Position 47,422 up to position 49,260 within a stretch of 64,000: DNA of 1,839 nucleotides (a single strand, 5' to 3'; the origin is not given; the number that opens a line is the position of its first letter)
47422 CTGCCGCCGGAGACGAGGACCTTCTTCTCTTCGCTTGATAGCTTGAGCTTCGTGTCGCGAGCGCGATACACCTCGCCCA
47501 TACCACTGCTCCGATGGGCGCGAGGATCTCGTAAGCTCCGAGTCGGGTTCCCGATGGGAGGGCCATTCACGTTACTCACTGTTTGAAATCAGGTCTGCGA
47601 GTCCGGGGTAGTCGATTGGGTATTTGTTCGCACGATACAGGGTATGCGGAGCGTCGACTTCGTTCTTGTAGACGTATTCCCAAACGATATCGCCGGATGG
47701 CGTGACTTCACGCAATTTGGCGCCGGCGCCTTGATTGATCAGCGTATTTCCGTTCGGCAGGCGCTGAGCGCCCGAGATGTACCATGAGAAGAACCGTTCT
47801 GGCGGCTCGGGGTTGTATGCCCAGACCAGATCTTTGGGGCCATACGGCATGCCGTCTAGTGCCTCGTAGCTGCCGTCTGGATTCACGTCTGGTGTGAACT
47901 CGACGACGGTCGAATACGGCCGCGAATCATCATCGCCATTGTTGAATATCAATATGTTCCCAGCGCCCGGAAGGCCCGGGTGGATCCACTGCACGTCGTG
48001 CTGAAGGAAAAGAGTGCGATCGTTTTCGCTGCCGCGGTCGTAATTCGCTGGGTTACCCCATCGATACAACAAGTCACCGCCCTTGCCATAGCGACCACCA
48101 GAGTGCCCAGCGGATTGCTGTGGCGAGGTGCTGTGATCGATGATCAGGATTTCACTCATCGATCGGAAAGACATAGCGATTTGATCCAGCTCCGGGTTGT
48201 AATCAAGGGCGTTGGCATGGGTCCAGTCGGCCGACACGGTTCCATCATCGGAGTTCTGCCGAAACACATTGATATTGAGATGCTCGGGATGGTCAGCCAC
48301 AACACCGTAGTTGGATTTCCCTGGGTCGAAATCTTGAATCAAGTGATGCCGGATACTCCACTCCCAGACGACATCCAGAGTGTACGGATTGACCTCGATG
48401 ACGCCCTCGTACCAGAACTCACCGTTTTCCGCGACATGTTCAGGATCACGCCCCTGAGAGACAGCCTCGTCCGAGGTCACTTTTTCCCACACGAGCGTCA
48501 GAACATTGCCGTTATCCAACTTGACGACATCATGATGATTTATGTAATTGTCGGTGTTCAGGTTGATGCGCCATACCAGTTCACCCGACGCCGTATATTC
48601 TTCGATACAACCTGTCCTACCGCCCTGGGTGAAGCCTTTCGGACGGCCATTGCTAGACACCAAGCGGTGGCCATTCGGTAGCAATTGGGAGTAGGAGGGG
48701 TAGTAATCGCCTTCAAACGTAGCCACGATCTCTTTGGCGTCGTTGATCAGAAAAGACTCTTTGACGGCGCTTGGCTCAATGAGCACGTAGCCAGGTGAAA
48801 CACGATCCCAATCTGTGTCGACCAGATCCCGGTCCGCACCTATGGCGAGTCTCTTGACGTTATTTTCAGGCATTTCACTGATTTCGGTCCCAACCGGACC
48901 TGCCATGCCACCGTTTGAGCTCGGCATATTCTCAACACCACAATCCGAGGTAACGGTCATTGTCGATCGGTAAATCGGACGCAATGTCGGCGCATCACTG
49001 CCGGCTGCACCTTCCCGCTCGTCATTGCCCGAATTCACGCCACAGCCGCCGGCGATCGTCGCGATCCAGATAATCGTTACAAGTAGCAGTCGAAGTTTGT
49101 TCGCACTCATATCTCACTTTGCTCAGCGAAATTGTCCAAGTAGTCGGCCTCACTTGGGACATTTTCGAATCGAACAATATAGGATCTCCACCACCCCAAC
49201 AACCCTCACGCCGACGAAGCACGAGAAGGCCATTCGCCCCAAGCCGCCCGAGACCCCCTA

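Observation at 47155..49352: Lower-GC arylsulfotransferase-family island bounded by ~55-bp inverted repeats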

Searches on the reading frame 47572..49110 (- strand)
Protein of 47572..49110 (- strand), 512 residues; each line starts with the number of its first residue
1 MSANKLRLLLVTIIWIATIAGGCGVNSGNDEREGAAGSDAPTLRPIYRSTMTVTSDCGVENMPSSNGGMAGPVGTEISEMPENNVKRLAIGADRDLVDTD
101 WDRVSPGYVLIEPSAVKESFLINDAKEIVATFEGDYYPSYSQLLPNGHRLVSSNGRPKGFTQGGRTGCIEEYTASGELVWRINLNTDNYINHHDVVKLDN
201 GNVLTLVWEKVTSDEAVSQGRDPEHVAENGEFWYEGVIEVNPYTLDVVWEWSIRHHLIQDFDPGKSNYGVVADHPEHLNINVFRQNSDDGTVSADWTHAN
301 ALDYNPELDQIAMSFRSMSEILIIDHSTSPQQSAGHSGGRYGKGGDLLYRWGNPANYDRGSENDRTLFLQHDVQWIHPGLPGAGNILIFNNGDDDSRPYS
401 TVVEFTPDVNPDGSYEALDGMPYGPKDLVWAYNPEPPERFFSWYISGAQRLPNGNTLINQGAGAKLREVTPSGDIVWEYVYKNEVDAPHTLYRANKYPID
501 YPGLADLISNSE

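Call 23: find_encoding_contigs(protein=window:47572-49110:-, flank=10000, max_places=6)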
Protein window:47572-49110:- (512 aa): 4 contigs read that carry it; 3 places shown.
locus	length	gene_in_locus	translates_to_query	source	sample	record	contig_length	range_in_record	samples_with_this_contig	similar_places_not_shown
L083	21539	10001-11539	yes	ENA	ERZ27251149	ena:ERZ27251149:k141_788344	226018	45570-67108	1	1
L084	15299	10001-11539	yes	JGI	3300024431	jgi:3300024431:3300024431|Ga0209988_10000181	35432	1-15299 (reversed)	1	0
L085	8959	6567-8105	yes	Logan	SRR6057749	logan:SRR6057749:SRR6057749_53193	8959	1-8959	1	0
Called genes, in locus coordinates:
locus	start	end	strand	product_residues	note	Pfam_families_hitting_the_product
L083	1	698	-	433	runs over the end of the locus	PF01336:tRNA_anti-codon, PF00152:tRNA-synt_2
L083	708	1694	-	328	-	PF01636:APH, PF02958:EcKL (weak)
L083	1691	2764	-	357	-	PF00483:NTP_transferase, PF12804:NTP_transf_3, PF25084:LbH_EIF2B, PF24894:Hexapep_GlmU (weak), PF25087:GMPPB_C (weak)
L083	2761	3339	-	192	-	PF01928:CYTH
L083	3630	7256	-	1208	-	PF02463:SMC_N, PF13175:AAA_15, PF13304:AAA_21 (weak), PF13476:AAA_23, PF13555:AAA_29 (faint), PF06470:SMC_hinge (weak)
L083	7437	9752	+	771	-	PF03739:LptF_LptG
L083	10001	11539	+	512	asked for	PF05935:Arylsulfotrans, PF14269:Arylsulfotran_2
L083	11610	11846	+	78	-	-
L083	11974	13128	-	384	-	PF00438:S-AdoMet_synt_N, PF02772:S-AdoMet_synt_M, PF02773:S-AdoMet_synt_C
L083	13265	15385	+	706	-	-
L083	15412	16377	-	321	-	PF13480:Acetyltransf_6, PF14542:Acetyltransf_CG (faint), PF00583:Acetyltransf_1, PF13508:Acetyltransf_7, PF13673:Acetyltransf_10, PF08445:FR47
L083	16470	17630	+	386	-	PF00483:NTP_transferase, PF12804:NTP_transf_3, PF25084:LbH_EIF2B, PF00132:Hexapep (weak), PF25087:GMPPB_C, PF24894:Hexapep_GlmU (weak)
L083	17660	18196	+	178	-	-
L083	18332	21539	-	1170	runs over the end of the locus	PF13779:DUF4175 (weak)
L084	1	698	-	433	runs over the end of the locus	PF01336:tRNA_anti-codon, PF00152:tRNA-synt_2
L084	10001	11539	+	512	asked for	PF05935:Arylsulfotrans, PF14269:Arylsulfotran_2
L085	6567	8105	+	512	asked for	PF05935:Arylsulfotrans, PF14269:Arylsulfotran_2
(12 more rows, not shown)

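Call 24: search_protein_families(library=pfam, proteins=[window:47572-49110:-])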
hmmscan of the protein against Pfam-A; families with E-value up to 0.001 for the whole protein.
window:47572-49110:- (512 aa): 2 families
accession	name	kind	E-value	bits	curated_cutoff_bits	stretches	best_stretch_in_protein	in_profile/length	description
PF05935.17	Arylsulfotrans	-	7.3e-22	78.3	24.2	1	170-472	72-343/374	Arylsulfotransferase (ASST)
PF14269.12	Arylsulfotran_2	-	2e-10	41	27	1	142-481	3-300/301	Arylsulfotransferase (ASST)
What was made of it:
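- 47572..49110 (-): ASST-family (arylsulfotransferase-like) lipoprotein gene, intact, 512 aa, low GC3. Pfam PF05935 at 7e-22 and PF14269 at 2e-10 (call 24).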

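Call 25: find_homologous_proteins(query=window:47572-49110:-, max_evalue=1e-20)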
Query window:47572-49110:- (512 aa): 7673 proteins with E <= 1e-20 among 8000 candidates; the best 120 are listed.
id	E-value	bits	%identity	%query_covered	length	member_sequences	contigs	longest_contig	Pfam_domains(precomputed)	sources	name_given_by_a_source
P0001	0.0e+0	1200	100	100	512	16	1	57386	PF14269.13,PF05935.18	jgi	-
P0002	0.0e+0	1060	90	98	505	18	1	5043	PF14269.13,PF05935.18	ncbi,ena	-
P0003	3.2e-284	962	80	100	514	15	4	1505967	PF14269.13,PF05935.18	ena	-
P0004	3.3e-254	863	84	85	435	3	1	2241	PF14269.13,PF05935.18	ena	-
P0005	8.0e-252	855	72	96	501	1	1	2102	PF14269.13,PF05935.18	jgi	jgi:hypothetical protein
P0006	1.0e-237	808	65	100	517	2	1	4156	PF14269.13,PF05935.18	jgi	jgi:hypothetical protein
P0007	2.7e-231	787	64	100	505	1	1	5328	PF14269.13,PF05935.18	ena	-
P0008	5.1e-231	786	64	100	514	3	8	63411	PF14269.13,PF05935.18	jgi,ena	-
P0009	1.0e-230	785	63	100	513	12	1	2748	PF14269.13,PF05935.18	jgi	jgi:hypothetical protein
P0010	4.1e-230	783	69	90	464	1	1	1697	PF14269.13,PF05935.18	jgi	jgi:hypothetical protein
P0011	5.4e-226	770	64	100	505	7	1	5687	PF14269.13,PF05935.18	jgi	jgi:hypothetical protein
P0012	1.1e-216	739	64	97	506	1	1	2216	PF14269.13,PF05935.18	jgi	jgi:hypothetical protein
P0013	2.9e-216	738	61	99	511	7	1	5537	PF14269.13,PF05935.18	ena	-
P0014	7.8e-212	723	60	97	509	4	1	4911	PF14269.13,PF05935.18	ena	-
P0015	1.4e-211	722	60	100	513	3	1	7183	PF14269.13,PF05935.18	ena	-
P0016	2.6e-211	721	62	96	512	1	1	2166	PF14269.13,PF05935.18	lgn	-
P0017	3.6e-211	721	59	100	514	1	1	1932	PF14269.13,PF05935.18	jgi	jgi:hypothetical protein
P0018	9.8e-209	713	60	99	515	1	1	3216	PF14269.13,PF05935.18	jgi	-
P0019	1.0e-208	713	60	97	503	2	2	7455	PF14269.13,PF05935.18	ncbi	-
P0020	1.5e-208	712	58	100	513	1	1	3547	PF14269.13,PF05935.18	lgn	-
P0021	6.6e-208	710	62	95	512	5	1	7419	PF14269.13,PF05935.18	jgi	jgi:Arylsulfotransferase (ASST)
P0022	1.1e-207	709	60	100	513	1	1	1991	PF14269.13,PF05935.18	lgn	-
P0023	1.8e-207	709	62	94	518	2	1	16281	PF14269.13,PF05935.18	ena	-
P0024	2.0e-207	709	58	98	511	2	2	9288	PF14269.13,PF05935.18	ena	-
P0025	3.0e-207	708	59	98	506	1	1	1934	PF14269.13,PF05935.18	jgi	jgi:hypothetical protein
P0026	3.0e-206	705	60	99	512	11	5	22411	PF14269.13,PF05935.18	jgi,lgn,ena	jgi:hypothetical protein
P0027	3.2e-206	705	60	95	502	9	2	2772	PF14269.13,PF05935.18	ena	-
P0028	3.6e-206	704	58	100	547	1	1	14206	PF14269.13,PF05935.18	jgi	jgi:hypothetical protein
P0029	3.9e-206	704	59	99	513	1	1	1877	PF14269.13,PF05935.18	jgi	jgi:hypothetical protein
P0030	2.5e-205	702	58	100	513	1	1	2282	PF14269.13,PF05935.18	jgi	-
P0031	6.1e-205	700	60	98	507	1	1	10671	PF14269.13,PF05935.18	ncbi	-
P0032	1.1e-204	700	59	100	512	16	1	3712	PF14269.13,PF05935.18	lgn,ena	-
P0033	1.2e-204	699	59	99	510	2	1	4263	PF14269.13,PF05935.18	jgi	jgi:hypothetical protein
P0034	4.1e-204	698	60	97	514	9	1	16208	PF14269.13,PF05935.18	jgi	-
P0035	5.7e-203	694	58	98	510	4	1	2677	PF14269.13,PF05935.18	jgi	jgi:hypothetical protein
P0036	2.0e-202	692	58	99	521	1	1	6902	PF14269.13,PF05935.18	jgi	jgi:hypothetical protein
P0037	2.4e-202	692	57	99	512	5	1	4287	PF14269.13,PF05935.18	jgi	jgi:hypothetical protein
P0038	1.9e-201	689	58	98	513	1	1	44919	PF14269.13,PF05935.18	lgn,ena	-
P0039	2.2e-201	689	63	92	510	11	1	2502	PF14269.13,PF05935.18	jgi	-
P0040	5.2e-201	687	56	100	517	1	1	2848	PF14269.13,PF05935.18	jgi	jgi:hypothetical protein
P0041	6.5e-201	687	59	99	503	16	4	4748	PF14269.13,PF05935.18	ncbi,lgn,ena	-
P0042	6.7e-201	687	60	97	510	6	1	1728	PF14269.13,PF05935.18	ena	-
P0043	9.6e-201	686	62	96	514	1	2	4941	PF14269.13,PF05935.18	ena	-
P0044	2.1e-200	685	60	99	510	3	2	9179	PF14269.13,PF05935.18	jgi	-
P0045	3.1e-200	685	59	98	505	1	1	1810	PF14269.13,PF05935.18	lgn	-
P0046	5.3e-200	684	58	100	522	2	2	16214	PF14269.13,PF05935.18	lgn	-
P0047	3.3e-199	681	57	100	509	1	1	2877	PF14269.13,PF05935.18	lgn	-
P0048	4.5e-199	681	64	88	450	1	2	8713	PF14269.13,PF05935.18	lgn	-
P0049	5.1e-199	681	57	99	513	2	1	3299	PF14269.13,PF05935.18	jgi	jgi:hypothetical protein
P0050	1.2e-198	680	61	90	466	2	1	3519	PF14269.13,PF05935.18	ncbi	ncbi:MAG: aryl-sulfate sulfotransferase [Planctomycetota bacterium]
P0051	1.4e-198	679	59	96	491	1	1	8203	PF14269.13,PF05935.18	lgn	-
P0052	2.8e-198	678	60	92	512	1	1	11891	PF14269.13,PF05935.18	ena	-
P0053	5.2e-198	677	58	99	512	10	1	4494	PF14269.13,PF05935.18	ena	-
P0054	5.6e-198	677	58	100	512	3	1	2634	PF14269.13,PF05935.18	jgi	-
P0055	4.6e-197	674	61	98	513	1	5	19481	PF14269.13,PF05935.18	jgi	jgi:hypothetical protein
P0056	7.9e-197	674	58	98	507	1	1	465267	PF14269.13,PF05935.18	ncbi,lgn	-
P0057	1.2e-196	673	56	100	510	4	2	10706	PF14269.13,PF05935.18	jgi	jgi:hypothetical protein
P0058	1.6e-196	673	59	91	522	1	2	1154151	PF14269.13,PF05935.18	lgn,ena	-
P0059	3.8e-196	671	60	90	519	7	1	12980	PF14269.13,PF05935.18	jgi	jgi:hypothetical protein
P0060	5.8e-196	671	56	99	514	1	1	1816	PF14269.13,PF05935.18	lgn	-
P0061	1.2e-195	670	56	99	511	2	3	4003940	PF14269.13,PF05935.18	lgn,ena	-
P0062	4.1e-195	668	62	91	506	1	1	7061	PF14269.13,PF05935.18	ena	-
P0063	2.7e-194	665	59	91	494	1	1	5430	PF14269.13,PF05935.18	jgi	-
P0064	3.9e-194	665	59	91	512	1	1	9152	PF14269.13,PF05935.18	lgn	-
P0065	4.0e-194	665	57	98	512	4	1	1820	PF14269.13,PF05935.18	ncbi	-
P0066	6.3e-194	664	58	91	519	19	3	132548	PF14269.13,PF05935.18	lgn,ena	-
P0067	9.4e-194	663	56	100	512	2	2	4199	PF14269.13,PF05935.18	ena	-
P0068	4.1e-193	661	59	96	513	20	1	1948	PF14269.13,PF05935.18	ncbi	-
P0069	5.4e-193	661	61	94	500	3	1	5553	PF14269.13,PF05935.18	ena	-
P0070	8.2e-193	660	58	90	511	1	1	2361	PF14269.13,PF05935.18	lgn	-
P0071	2.0e-192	659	59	97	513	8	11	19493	PF14269.13,PF05935.18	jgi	jgi:hypothetical protein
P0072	2.3e-192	659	61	91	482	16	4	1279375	PF14269.13,PF05935.18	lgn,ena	-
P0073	2.3e-192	659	56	98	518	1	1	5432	PF14269.13,PF05935.18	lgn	-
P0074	3.1e-192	658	59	92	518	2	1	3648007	PF14269.13,PF05935.18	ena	-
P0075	5.5e-192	658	58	95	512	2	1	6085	PF14269.13,PF05935.18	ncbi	ncbi:MAG: aryl-sulfate sulfotransferase [Woeseiaceae bacterium]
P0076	1.6e-191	656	57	98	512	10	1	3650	PF14269.13,PF05935.18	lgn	-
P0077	2.9e-191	655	61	90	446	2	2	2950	PF14269.13,PF05935.18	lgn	-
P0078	8.5e-191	654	56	97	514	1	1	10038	PF14269.13,PF05935.18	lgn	-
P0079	3.0e-190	652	57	99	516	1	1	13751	PF14269.13,PF05935.18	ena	-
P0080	3.2e-190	652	55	99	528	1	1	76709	PF14269.13,PF05935.18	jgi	-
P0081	8.4e-190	650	58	91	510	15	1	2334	PF14269.13,PF05935.18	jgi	-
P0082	1.9e-189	649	57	94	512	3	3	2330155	PF14269.13,PF05935.18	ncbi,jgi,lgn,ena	-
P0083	2.7e-189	649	55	99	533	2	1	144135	PF14269.13,PF05935.18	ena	-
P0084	3.5e-189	648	56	96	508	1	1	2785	PF14269.13,PF05935.18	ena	-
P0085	9.5e-189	647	56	99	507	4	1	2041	PF14269.13,PF05935.18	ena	-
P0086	3.6e-188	645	57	92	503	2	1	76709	PF14269.13,PF05935.18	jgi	-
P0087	2.6e-187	642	57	92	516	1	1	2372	PF14269.13,PF05935.18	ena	-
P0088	7.1e-187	641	59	90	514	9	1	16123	PF14269.13,PF05935.18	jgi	jgi:hypothetical protein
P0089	1.6e-186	640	57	90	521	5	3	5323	PF14269.13,PF05935.18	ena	-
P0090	1.7e-186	639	54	99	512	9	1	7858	PF14269.13,PF05935.18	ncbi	-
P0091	2.4e-186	639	58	91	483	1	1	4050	PF14269.13,PF05935.18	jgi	jgi:hypothetical protein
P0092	2.9e-186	639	59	91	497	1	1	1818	PF14269.13,PF05935.18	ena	-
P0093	3.3e-186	639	55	97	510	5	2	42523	PF14269.13,PF05935.18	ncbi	-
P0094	4.5e-186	638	57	91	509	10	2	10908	PF14269.13,PF05935.18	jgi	-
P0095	9.3e-186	637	59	87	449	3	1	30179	PF14269.13,PF05935.18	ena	-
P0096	1.4e-185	636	56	93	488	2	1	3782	PF14269.13,PF05935.18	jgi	-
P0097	1.8e-185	636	55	98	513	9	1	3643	PF14269.13,PF05935.18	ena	-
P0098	4.9e-185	635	57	94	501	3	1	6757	PF14269.13,PF05935.18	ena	-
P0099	5.0e-185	635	55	99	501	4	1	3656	PF14269.13,PF05935.18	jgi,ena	-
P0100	5.0e-185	635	57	93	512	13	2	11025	PF14269.13,PF05935.18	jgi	jgi:hypothetical protein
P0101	6.3e-185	634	56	99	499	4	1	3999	PF14269.13,PF05935.18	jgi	jgi:hypothetical protein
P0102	6.7e-185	634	54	100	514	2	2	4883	PF14269.13,PF05935.18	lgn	-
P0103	1.2e-184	633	54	98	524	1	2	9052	PF14269.13,PF05935.18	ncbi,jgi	ncbi:MAG: hypothetical protein ACI88G_001009 [Woeseiaceae bacterium]|jgi:hypothetical protein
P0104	6.9e-184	631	55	100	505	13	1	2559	PF14269.13,PF05935.18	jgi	-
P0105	8.1e-184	631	53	98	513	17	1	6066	PF14269.13,PF05935.18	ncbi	ncbi:MAG: aryl-sulfate sulfotransferase [Woeseiaceae bacterium]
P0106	2.1e-183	629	54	96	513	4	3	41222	PF14269.13,PF05935.18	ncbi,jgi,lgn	jgi:hypothetical protein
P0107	2.8e-183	629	53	98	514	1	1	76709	PF14269.13,PF05935.18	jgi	-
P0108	3.2e-183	629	57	92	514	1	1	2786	PF14269.13,PF05935.18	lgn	-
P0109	6.1e-183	628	53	100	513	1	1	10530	PF14269.13,PF05935.18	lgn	-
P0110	7.5e-183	627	56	100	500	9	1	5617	PF14269.13,PF05935.18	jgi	jgi:hypothetical protein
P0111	9.4e-183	627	57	92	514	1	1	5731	PF14269.13,PF05935.18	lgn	-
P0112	1.3e-182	627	57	91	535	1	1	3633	PF14269.13,PF05935.18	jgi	jgi:hypothetical protein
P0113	2.0e-182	626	53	98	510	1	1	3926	PF14269.13,PF05935.18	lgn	-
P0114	2.2e-182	626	57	91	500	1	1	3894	PF14269.13,PF05935.18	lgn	-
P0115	3.1e-182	625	56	99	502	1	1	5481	PF14269.13,PF05935.18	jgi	-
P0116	3.2e-182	625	55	95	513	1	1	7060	PF14269.13,PF05935.18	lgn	-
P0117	4.1e-182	625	57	96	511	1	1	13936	PF14269.13,PF05935.18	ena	-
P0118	4.7e-182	625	53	99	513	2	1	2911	PF14269.13,PF05935.18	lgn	-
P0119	5.2e-182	625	53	99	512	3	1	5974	PF14269.13,PF05935.18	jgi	jgi:hypothetical protein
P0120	5.6e-182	625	55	98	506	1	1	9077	PF14269.13,PF05935.18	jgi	jgi:hypothetical protein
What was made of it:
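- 47572..49110 (-): More than 7,600 homologues (call 25).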

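Call 26: find_encoding_contigs(protein=P0003, flank=8000, max_places=4)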
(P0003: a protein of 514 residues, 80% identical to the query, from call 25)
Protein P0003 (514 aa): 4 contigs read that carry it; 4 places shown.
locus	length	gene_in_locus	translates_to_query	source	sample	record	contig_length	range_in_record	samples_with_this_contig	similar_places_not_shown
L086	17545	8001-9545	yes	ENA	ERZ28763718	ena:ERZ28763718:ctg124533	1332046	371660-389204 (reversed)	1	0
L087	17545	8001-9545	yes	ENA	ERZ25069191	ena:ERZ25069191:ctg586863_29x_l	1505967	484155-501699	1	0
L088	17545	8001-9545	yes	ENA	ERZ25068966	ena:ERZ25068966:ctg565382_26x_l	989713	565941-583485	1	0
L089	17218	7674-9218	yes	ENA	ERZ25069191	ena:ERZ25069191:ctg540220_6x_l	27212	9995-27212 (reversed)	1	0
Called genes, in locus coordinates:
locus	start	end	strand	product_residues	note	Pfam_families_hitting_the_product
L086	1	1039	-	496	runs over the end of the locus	PF00675:Peptidase_M16 (weak), PF05193:Peptidase_M16_C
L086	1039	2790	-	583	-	PF00675:Peptidase_M16, PF05193:Peptidase_M16_C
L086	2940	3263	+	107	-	PF03551:PadR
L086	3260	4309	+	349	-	PF12704:MacB_PCD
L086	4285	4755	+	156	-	-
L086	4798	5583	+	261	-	PF12704:MacB_PCD (weak), PF02687:FtsX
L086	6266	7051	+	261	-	-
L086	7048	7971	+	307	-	PF07592:DDE_Tnp_ISAZ013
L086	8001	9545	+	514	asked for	PF14269:Arylsulfotran_2 (faint), PF05935:Arylsulfotrans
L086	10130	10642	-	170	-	-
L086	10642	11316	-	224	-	PF00884:Sulfatase, PF16347:SGSH_C (weak)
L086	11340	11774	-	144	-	PF00884:Sulfatase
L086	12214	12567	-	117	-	-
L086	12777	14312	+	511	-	PF13701:DDE_Tnp_1_4, PF01609:DDE_Tnp_1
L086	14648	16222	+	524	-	PF13701:DDE_Tnp_1_4, PF01609:DDE_Tnp_1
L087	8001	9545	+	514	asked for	PF14269:Arylsulfotran_2 (faint), PF05935:Arylsulfotrans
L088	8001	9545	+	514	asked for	PF14269:Arylsulfotran_2 (faint), PF05935:Arylsulfotrans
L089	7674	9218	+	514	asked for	PF14269:Arylsulfotran_2 (faint), PF05935:Arylsulfotrans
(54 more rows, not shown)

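Call 27: find_encoding_contigs(protein=P0002, flank=8000, max_places=3)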
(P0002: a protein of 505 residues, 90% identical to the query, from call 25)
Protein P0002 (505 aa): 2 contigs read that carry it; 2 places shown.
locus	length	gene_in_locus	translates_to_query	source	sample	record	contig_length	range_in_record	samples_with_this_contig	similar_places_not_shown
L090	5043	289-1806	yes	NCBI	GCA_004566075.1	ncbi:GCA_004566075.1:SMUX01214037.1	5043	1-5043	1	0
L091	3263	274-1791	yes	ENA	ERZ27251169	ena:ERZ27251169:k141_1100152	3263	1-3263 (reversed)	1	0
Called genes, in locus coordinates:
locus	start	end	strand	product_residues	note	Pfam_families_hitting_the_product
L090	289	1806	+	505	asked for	PF05935:Arylsulfotrans, PF14269:Arylsulfotran_2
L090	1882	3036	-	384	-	PF00438:S-AdoMet_synt_N, PF02772:S-AdoMet_synt_M, PF02773:S-AdoMet_synt_C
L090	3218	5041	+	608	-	?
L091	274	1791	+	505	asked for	PF05935:Arylsulfotrans, PF14269:Arylsulfotran_2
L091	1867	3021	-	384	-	PF00438:S-AdoMet_synt_N, PF02772:S-AdoMet_synt_M, PF02773:S-AdoMet_synt_C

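Call 28: find_encoding_contigs(protein=P0008, flank=8000, max_places=3)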
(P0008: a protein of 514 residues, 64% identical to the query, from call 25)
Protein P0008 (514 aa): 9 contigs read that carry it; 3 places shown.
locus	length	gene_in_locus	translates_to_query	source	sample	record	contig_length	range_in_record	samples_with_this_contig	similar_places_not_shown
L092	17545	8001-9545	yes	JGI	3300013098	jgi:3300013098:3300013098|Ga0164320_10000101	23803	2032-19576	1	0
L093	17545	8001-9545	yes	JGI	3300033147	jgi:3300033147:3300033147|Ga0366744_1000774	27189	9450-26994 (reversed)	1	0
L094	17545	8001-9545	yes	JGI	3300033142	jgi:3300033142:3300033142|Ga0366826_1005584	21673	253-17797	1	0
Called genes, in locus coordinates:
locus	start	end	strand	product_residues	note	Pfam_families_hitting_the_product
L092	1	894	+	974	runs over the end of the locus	?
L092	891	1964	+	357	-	PF25973:BSH_CzcB (weak), PF25989:YknX_C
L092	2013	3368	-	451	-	PF02450:LCAT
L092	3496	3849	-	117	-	PF13453:Zn_ribbon_TFIIB, PF24042:DUF7351 (weak)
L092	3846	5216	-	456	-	PF18225:AbfS_sensor, PF00672:HAMP, PF00512:HisKA, PF02518:HATPase_c, PF13581:HATPase_c_2 (weak)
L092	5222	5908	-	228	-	PF00072:Response_reg, PF00486:Trans_reg_C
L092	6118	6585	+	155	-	PF13801:Metal_resist, PF16231:DUF4890 (weak), PF07813:LTXXQ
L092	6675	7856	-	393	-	PF06500:FrsA-like, PF00561:Abhydrolase_1 (faint), PF00326:Peptidase_S9 (weak)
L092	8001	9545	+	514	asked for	PF05935:Arylsulfotrans, PF14269:Arylsulfotran_2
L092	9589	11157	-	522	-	PF05935:Arylsulfotrans, PF14269:Arylsulfotran_2 (faint)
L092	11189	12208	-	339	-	PF19649:DUF6152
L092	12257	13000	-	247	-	-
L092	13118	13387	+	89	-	-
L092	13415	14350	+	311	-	-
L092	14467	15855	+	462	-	PF03841:SelA, PF01212:Beta_elim_lyase (weak), PF00266:Aminotran_5 (weak)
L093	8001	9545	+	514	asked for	PF05935:Arylsulfotrans, PF14269:Arylsulfotran_2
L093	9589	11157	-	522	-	PF05935:Arylsulfotrans, PF14269:Arylsulfotran_2 (faint)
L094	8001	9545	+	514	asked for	PF05935:Arylsulfotrans, PF14269:Arylsulfotran_2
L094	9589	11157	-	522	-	PF05935:Arylsulfotrans, PF14269:Arylsulfotran_2 (faint)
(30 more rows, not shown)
